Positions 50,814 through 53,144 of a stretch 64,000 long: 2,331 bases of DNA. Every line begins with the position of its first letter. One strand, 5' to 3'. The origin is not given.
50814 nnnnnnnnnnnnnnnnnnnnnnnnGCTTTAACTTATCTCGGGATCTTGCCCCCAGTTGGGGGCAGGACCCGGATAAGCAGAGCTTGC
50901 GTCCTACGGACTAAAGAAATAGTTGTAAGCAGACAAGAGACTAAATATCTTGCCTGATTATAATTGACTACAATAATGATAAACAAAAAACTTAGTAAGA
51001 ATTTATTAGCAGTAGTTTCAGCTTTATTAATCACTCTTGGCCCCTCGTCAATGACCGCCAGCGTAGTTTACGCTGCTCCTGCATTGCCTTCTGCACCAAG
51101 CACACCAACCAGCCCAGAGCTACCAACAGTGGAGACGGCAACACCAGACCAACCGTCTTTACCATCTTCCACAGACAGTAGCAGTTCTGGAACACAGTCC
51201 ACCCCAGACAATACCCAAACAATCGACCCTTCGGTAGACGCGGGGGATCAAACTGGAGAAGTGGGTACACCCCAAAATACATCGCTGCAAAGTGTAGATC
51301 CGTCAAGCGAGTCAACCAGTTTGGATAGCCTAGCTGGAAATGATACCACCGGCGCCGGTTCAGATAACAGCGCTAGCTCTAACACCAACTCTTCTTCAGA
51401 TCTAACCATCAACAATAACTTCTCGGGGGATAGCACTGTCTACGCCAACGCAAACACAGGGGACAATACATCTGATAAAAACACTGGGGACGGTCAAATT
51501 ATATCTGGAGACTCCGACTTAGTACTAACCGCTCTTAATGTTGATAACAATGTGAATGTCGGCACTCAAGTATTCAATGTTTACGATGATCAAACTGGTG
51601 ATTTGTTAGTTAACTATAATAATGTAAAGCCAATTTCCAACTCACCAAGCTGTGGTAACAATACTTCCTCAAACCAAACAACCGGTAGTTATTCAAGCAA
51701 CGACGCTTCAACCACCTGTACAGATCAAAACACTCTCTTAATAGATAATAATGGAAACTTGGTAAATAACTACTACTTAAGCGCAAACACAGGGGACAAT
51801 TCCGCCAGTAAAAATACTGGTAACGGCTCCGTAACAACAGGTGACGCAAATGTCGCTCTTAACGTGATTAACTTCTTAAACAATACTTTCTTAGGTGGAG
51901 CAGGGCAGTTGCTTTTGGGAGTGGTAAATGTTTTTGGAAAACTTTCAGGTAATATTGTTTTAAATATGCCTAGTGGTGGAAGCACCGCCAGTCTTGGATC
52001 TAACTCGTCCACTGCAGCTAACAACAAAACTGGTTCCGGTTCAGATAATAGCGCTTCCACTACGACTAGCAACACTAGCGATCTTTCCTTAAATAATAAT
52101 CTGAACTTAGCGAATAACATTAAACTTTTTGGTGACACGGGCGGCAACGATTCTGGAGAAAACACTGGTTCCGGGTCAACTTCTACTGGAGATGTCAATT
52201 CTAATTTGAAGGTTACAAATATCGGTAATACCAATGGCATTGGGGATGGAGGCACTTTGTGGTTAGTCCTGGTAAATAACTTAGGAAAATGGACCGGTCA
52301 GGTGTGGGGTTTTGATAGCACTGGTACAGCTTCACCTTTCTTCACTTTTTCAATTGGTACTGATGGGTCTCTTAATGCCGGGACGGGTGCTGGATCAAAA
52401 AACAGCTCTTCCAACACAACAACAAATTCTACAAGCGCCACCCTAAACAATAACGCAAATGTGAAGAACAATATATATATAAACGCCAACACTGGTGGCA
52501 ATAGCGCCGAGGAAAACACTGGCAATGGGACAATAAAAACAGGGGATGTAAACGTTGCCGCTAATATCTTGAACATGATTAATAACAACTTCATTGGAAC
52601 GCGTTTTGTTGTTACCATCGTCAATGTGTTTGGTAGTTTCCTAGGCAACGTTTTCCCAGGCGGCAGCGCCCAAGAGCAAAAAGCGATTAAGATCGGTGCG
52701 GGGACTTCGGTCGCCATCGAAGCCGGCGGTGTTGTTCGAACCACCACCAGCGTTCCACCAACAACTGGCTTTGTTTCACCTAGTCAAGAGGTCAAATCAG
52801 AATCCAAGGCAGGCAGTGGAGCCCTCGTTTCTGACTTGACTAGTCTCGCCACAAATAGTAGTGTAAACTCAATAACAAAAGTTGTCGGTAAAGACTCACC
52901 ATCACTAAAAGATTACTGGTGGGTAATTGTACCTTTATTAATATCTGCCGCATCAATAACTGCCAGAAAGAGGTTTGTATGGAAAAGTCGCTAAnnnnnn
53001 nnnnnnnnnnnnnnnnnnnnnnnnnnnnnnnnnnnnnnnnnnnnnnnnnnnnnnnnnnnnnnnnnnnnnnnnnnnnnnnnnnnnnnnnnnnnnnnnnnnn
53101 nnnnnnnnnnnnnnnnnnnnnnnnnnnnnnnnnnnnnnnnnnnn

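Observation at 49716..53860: Three-gene array of secreted, wall/membrane-anchored proteins built from a shared Asn/Asp/Gly-rich repeat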

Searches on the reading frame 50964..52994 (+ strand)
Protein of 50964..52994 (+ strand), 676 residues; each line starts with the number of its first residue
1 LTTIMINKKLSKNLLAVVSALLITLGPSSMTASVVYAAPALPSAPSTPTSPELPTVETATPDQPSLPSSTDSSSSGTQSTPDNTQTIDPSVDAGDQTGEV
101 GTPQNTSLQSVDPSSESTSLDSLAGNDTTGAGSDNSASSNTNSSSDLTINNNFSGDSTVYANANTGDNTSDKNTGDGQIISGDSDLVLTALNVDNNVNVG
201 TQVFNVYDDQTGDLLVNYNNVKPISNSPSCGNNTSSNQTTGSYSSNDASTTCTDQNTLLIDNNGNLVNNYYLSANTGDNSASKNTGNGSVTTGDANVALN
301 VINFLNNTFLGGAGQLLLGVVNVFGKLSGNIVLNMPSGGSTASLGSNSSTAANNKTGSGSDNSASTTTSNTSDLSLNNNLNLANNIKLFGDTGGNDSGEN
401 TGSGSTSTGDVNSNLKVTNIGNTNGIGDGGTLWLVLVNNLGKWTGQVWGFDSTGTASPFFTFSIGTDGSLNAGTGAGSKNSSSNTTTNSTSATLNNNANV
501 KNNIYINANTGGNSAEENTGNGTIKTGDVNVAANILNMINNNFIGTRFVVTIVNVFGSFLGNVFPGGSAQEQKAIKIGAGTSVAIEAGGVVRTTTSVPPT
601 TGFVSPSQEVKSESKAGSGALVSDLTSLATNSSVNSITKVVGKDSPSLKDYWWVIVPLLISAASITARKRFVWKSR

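Call 6: search_protein_families(library=pfam, proteins=[window:50964-52994:+], max_evalue=1)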
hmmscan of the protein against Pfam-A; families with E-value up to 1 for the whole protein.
window:50964-52994:+ (676 aa): 0 families

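Call 7: search_protein_families(library=ncbifam, proteins=[window:50964-52994:+], max_evalue=1)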
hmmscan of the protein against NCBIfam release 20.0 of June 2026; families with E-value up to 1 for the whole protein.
window:50964-52994:+ (676 aa): 1 family
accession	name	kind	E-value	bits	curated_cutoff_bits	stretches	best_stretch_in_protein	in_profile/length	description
NF041296.1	RNAactase_tcmA_Halo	equivalog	0.045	11.7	700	1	410-459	80-129/746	tRNA(Met) cytidine acetyltransferase TmcA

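Call 22: find_homologous_proteins(query=window:50964-52991:+, max_evalue=0.001)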
Query window:50964-52991:+ (676 aa): 332 proteins with E <= 0.001 among 8000 candidates; the best 120 are listed.
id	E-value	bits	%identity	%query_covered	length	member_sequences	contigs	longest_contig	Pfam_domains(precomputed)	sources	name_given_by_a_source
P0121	0.0e+0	1374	100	99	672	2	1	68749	-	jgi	-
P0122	2.2e-200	686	60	85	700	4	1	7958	-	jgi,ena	-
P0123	2.9e-199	682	53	99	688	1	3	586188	-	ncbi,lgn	ncbi:MAG: hypothetical protein WD231_03625 [Candidatus Woykebacteria bacterium]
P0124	1.2e-186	640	49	98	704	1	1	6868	-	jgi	-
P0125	4.8e-186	638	47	99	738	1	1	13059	-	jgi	jgi:hypothetical protein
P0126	1.2e-185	637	50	98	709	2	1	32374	-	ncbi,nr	ncbi:hypothetical protein IID23_01345 [Patescibacteria group bacterium]|nr:hypothetical protein [Pat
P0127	1.2e-184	634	49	99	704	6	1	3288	-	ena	-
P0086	2.9e-184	632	55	84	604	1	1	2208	-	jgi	-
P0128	4.0e-177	609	46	99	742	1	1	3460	-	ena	-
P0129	3.7e-176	606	47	99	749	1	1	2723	-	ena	-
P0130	1.9e-141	491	50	84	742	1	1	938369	-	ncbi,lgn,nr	ncbi:MAG: hypothetical protein Q8P13_02265 [bacterium]|nr:hypothetical protein [bacterium]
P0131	7.6e-141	489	42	98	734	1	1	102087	-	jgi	jgi:hypothetical protein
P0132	1.3e-136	475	43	99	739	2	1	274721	-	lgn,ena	-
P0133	1.4e-136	475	41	99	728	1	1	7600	-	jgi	jgi:hypothetical protein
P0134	1.3e-134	468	49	82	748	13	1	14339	-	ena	-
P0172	7.3e-63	231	32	83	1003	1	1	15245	-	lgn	-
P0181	1.1e-58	218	35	84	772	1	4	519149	-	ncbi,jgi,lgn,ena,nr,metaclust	ncbi:MAG TPA: hypothetical protein VI819_02095 [Patescibacteria group bacterium]|nr:hypothetical pro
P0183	8.2e-58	215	35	68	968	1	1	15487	-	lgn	-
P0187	4.0e-57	212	36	89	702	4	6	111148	-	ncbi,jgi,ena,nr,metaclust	ncbi:hypothetical protein A2630_01725 [Candidatus Woesebacteria bacterium RIFCSPHIGHO2_01_FULL_44_10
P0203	3.5e-55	206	34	69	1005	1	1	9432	-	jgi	jgi:hypothetical protein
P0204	4.4e-55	206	37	78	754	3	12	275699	-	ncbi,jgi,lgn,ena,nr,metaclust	ncbi:MAG: hypothetical protein UU73_C0003G0274 [Candidatus Daviesbacteria bacterium GW2011_GWA1_41_6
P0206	1.2e-54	204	33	70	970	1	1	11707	PF00404.25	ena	-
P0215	8.3e-53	198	32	85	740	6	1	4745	PF22251.2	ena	-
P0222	2.3e-51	193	33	60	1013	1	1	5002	-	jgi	-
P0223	4.0e-51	193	35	87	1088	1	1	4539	-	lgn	-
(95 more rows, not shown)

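Call 27: find_encoding_contigs(protein=P0123, flank=8000, max_places=1)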
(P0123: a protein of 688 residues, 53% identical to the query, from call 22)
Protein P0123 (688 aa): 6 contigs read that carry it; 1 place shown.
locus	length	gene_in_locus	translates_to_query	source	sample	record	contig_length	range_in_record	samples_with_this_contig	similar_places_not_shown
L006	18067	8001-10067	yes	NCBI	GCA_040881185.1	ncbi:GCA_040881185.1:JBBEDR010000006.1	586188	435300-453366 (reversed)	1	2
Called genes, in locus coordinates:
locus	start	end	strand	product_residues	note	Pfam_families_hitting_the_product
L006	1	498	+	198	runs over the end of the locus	PF00300:His_Phos_1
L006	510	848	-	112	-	PF01329:Pterin_4a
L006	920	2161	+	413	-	PF21269:TreT_GT1, PF00534:Glycos_transf_1, PF13692:Glyco_trans_1_4, PF20706:GT4-conflict (weak)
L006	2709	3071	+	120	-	-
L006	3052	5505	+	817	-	PF05673:DUF815 (faint), PF13191:AAA_16 (weak), PF00004:AAA, PF17871:AAA_lid_9, PF00158:Sigma54_activat, PF07724:AAA_2, PF07728:AAA_5, PF10431:ClpB_D2-small, +3 more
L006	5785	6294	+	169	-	-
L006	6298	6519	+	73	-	-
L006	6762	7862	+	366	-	-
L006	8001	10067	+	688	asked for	-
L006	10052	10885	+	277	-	-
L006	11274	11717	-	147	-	PF08570:DUF1761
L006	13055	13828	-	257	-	PF18900:DUF5656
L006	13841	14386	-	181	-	PF02075:RuvC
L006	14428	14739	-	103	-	PF03819:MazG (weak)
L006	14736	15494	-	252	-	PF20772:TACO1_YebC_N, PF01709:Transcrip_reg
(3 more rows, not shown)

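Call 28: find_encoding_contigs(protein=P0204, flank=8000, max_places=1)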
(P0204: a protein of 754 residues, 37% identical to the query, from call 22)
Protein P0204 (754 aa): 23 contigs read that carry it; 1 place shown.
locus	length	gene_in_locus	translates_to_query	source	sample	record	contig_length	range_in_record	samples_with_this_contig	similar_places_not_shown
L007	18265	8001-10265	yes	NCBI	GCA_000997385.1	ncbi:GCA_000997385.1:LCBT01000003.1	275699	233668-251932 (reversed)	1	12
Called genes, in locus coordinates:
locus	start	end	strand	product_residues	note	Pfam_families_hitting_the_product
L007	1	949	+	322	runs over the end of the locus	PF03721:UDPG_MGDP_dh_N, PF00984:UDPG_MGDP_dh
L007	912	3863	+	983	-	PF13506:Glyco_transf_21 (weak), PF00535:Glycos_transf_2, PF13641:Glyco_tranf_2_3, PF13632:Glyco_trans_2_3, PF13229:Beta_helix, PF05048:NosD, PF13229:Beta_helix, PF05048:NosD, +1 more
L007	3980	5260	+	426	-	PF07602:DUF1565 (faint), PF13229:Beta_helix (weak)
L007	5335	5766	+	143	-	-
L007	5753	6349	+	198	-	-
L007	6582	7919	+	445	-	-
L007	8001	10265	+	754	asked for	-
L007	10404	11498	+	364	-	-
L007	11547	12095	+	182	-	PF04203:Sortase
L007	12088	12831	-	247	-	PF04402:SIMPL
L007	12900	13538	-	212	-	-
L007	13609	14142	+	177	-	-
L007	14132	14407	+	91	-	-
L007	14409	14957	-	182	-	PF07099:DUF1361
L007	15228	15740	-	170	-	PF00293:NUDIX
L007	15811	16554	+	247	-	PF18915:DUF5667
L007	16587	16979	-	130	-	PF00072:Response_reg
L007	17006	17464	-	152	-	PF00072:Response_reg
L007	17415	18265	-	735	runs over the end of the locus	PF02743:dCache_1, PF00672:HAMP, PF00989:PAS (weak), PF13426:PAS_9 (weak), PF00512:HisKA, PF02518:HATPase_c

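Call 29: find_encoding_contigs(protein=P0187, flank=8000, max_places=1)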
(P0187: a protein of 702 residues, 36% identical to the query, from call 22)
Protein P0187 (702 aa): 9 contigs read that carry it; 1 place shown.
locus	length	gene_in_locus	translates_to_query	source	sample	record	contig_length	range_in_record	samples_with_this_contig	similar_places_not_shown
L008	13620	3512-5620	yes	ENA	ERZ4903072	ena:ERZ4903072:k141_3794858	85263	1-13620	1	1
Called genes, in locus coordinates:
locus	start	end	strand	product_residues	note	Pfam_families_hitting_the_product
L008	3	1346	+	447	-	?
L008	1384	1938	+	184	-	-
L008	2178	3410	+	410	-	-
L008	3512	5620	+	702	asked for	-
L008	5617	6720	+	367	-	-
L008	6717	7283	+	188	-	PF04203:Sortase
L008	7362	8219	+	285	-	PF00188:CAP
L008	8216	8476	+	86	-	-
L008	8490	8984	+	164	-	PF04308:RNaseH_like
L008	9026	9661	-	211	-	PF00175:NAD_binding_1, PF08030:NAD_binding_6 (faint)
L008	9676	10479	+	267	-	PF13472:Lipase_GDSL_2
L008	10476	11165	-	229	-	PF01746:tRNA_m1G_MT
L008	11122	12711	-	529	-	-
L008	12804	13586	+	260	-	PF25984:BSH_YknX (weak), PF25990:Beta-barrel_YknX (weak)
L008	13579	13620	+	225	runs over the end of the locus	PF00005:ABC_tran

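Call 40: find_related_loci(query=A3, collection=genome_contigs, flank=8000)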
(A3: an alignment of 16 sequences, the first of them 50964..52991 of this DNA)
Query A3 (676 aa) in genome_contigs; peptide patterns used: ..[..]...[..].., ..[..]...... (x = any residue, [..] = any of these).
36 stretches matched a pattern; 6 encode a relative of the query (tblastn E <= 1e-3); 6 distinct loci.
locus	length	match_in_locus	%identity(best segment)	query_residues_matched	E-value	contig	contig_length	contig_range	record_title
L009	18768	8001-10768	49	7-676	0e+0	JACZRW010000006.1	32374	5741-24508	MAG: Patescibacteria group bacterium isolate B106T1L10 B106T1L10_NODE1539, whole genome shotgun sequence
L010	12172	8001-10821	41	5-676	3e-132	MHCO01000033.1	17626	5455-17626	MAG: Candidatus Woykebacteria bacterium GWB1_45_5 gwb1_scaffold_3436, whole genome shotgun sequence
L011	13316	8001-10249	53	129-596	7e-128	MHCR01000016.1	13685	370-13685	MAG: Candidatus Woykebacteria bacterium RBG_16_39_9b RBG_16_scaffold_3257, whole genome shotgun sequence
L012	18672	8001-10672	53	5-675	0e+0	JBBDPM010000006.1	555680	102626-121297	MAG: Candidatus Woykebacteria bacterium isolate LejiaB_42_22 Lejia_B_6_length_555680_cov_13, whole genome shotgun sequen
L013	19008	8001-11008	52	121-575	4e-109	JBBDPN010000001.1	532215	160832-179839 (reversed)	MAG: Candidatus Woykebacteria bacterium isolate LejiaB_43_27 Lejia_B_10_length_532215_cov_16, whole genome shotgun seque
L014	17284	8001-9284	35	153-566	2e-46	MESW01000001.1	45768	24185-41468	MAG: candidate division CPR3 bacterium GWF2_35_18 gwf2_scaffold_1003, whole genome shotgun sequence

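Call 50: predict_structure(alignment_id=A2)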
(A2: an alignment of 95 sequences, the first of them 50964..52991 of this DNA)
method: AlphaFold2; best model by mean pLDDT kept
length: 676 residues; sequences in the alignment: 95
mean_pLDDT: 68.2   pTM: 0.57
mean pLDDT of the five models: 68.2, 67.8, 67.7, 67.0, 62.6
residues with pLDDT >= 90: 170; 70-90: 180; 50-70: 128; < 50: 198
segments of 3 or more residues with pLDDT < 50: 1-3, 31-37, 65-120, 340-343, 346-349, 351-360, 452-476, 570-646
pLDDT, mean of each block of 10 residues (from residue 1): 52 83 69 49 62 52 48 35 33 30 35 42 53 60 80 92 96 96 91 87 85 86 61 58 61 79 94 97 97 93 90 75 90 73 49 45 56 81 93 96 96 86 74 81 66 39 29 43 63 87 96 97 96 88 83 88 72 42 34 39 39 38 36 30 44 83 91 78
secondary structure, 60 per line:
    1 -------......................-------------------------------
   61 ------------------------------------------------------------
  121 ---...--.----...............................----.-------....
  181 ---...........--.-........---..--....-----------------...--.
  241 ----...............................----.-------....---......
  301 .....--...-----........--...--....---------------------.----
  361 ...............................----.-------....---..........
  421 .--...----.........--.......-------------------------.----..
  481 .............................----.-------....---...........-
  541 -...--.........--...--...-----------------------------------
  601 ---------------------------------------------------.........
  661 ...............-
elements in order (helices of 4 or more, strands of 3 or more residues): H8-29 E124-126 E134-164 E177-180 E184-194 E199-206 E214-217 E235-237 E245-275 E288-291 E295-305 E308-310 E316-323 E326-328 E331-334 E361-391 E404-407 E411-421 E424-426 E431-439 E442-448 E479-509 E522-525 E529-539 E542-544 E547-555 E558-560 E563-565 H652-675

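Call 65: search_protein_families(library=pfam, proteins=[P0172, P0223, P0206, P0215, P0203, P0222, P0183], max_evalue=0.001)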
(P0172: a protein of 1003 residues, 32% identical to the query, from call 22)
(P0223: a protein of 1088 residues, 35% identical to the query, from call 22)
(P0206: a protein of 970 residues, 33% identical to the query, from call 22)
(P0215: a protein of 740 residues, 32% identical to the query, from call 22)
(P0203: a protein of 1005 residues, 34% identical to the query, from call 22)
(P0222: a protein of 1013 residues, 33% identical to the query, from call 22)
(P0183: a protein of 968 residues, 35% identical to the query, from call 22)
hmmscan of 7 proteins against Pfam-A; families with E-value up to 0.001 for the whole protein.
P0172 (1003 aa): 0 families

P0223 (1088 aa): 0 families

P0206 (970 aa): 1 family
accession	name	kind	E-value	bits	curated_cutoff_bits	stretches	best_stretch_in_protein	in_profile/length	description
PF00404.24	Dockerin_1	-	3.9e-06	27.4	22.9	1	911-958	1-53/57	Dockerin type I domain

P0215 (740 aa): 1 family
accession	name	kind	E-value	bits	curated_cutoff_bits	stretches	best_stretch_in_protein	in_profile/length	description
PF22251.1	PFF1_TM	-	2.1e-05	24.6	32.3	1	580-721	102-250/300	Vacuolar membrane protease, transmembrane domain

P0203 (1005 aa): 0 families

P0222 (1013 aa): 0 families

P0183 (968 aa): 0 families

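Call 67: search_protein_families(library=ncbifam, proteins=[L007:11547-12095:+, L008:6717-7283:+], max_evalue=0.01)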
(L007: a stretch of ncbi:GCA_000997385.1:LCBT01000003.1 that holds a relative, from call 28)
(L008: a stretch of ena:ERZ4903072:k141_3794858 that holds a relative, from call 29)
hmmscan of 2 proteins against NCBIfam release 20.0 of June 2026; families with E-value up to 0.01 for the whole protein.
L007:11547-12095:+ (182 aa): 6 families
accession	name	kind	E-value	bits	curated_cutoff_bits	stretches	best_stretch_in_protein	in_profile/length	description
NF033745.1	class_C_sortase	subfamily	2.7e-18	66.5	160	1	46-179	95-218/220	class C sortase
TIGR01076.1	sortase_fam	subfamily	1.2e-17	64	39.35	1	46-178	2-124/136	sortase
NF033746.1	class_D_sortase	subfamily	3.8e-14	52.6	165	1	46-181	12-133/135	class D sortase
NF058671.1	sortase_SrtD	exception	7.8e-13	48.5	140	1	47-180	67-186/187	class D sortase, LPxTATN-specific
NF033747.1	class_E_sortase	subfamily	6e-06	26.2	160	1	64-180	86-204/211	class E sortase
TIGR03784.1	marine_sortase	equivalog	3.7e-05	23.4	158.25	1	110-169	100-160/174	class GN sortase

L008:6717-7283:+ (188 aa): 7 families
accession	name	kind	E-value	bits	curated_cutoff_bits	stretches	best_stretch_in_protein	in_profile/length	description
NF033747.1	class_E_sortase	subfamily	6.7e-13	49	160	1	50-183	61-204/211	class E sortase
NF058671.1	sortase_SrtD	exception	3.6e-11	43.1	140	1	67-173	66-172/187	class D sortase, LPxTATN-specific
NF033746.1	class_D_sortase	subfamily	1.2e-10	41.3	165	1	75-183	20-132/135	class D sortase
TIGR01076.1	sortase_fam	subfamily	1.3e-09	38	39.35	1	77-183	12-126/136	sortase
NF033745.1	class_C_sortase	subfamily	3.5e-09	36.7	160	1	96-182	125-218/220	class C sortase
NF033748.1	class_F_sortase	subfamily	9.6e-08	31.8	166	1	57-176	8-140/155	class F sortase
TIGR03784.1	marine_sortase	equivalog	1.8e-07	30.9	158.25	1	95-174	82-161/174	class GN sortase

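Call 70: find_encoding_contigs(protein=P0181, flank=7000, max_places=1)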
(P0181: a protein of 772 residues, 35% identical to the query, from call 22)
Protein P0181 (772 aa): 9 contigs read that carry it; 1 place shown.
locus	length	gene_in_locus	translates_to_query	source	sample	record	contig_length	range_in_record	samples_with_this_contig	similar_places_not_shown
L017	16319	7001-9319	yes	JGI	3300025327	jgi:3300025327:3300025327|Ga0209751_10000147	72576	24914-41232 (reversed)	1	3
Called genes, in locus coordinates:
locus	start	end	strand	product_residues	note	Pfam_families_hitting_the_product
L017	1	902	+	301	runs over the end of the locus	-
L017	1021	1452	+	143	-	PF04892:VanZ-LLP1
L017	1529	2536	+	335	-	PF00106:adh_short (weak), PF01073:3Beta_HSD, PF01370:Epimerase, PF02719:Polysacc_synt_2, PF04321:RmlD_sub_bind, PF05368:NmrA (weak), PF07993:NAD_binding_4, PF16363:GDP_Man_Dehyd, +2 more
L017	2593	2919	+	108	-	-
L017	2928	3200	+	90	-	-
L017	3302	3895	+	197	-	-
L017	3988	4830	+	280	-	-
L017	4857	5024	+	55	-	-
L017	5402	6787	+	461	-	-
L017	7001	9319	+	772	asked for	-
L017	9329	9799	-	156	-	-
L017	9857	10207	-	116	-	-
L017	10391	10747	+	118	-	-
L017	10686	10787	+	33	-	-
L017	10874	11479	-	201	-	-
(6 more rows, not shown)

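Call 87: search_protein_families(library=padloc, proteins=[window:50976-52994:+], max_evalue=0.01)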
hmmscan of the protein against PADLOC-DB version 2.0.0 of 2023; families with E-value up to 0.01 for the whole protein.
window:50976-52994:+ (672 aa): 0 families

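Call 88: search_protein_families(library=phrogs, proteins=[window:50976-52994:+], max_evalue=0.01)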
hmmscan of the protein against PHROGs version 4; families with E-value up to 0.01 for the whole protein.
window:50976-52994:+ (672 aa): 0 families

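Call 103: search_solved_structures(query=A3, max_evalue=10)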
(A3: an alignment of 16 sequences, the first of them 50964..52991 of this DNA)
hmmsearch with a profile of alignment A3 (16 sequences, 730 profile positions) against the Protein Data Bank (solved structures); distinct sequences matched with E-value up to 10: 8.
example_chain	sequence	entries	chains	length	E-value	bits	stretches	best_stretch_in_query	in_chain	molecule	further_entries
5td8_B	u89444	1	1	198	0.63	11.7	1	205-258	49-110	Kinetochore protein NUF2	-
5tcs_B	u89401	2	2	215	0.73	11.5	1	205-258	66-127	Kinetochore protein NUF2 | NUF2 isoform 1,NUF2 isoform 1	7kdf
8v11_B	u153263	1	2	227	0.81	11.3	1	205-258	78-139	Ipl1/Nuf2 chimera protein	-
8v10_B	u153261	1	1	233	0.84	11.3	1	205-258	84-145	Mps1/NUF2 chimera protein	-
8g0q_B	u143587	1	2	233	0.85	11.3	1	205-258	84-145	DASH complex subunit DAM1,Kinetochore protein NUF2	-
6atk_E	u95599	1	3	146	1.6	10.4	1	552-582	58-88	Spike glycoprotein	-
7vn9_E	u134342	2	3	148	1.6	10.3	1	552-582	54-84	Spike glycoprotein S1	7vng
7zie_A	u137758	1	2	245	3.5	9.2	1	22-112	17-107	Gcf1p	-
